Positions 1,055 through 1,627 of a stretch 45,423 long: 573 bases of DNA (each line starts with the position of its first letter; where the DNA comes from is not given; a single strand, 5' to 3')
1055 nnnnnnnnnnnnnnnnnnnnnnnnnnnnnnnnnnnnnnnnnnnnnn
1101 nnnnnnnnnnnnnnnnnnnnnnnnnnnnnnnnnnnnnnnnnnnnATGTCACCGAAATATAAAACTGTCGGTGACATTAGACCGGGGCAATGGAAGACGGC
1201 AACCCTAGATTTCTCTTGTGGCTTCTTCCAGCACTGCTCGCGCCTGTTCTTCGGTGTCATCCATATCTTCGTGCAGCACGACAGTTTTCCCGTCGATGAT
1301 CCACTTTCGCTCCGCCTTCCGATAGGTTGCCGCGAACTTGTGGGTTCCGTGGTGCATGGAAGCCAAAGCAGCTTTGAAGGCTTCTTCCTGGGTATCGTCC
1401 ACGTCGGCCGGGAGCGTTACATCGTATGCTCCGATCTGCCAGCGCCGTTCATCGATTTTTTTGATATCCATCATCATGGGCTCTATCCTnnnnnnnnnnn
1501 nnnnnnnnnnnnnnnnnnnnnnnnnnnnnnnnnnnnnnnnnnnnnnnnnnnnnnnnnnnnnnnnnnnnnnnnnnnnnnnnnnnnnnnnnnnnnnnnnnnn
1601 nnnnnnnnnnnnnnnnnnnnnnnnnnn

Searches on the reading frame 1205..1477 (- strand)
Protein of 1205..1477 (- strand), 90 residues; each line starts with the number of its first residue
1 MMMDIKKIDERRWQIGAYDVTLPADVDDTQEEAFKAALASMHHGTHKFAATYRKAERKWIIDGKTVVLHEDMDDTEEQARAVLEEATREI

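Call 4: search_protein_families(library=pfam, proteins=[window:1205-1477:-], max_evalue=0.1)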
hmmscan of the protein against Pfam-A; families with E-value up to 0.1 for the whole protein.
window:1205-1477:- (90 aa): 1 family
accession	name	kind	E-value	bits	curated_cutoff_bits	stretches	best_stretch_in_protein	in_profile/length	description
PF09954.14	DUF2188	-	0.057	14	22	0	9-37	7-35/62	Uncharacterized protein conserved in bacteria (DUF2188)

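Call 5: search_protein_families(library=phrogs, proteins=[window:1205-1477:-], max_evalue=0.1)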
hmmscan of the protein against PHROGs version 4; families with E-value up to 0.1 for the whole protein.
window:1205-1477:- (90 aa): 1 family
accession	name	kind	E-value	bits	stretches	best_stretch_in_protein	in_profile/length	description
phrog_18346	-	unknown function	0.0017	19.2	1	4-44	30-71/116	-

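Call 83: search_protein_families(library=padloc, proteins=[window:1205-1477:-], max_evalue=0.01)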
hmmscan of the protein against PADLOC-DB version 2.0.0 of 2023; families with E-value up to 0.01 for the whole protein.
window:1205-1477:- (90 aa): 0 families
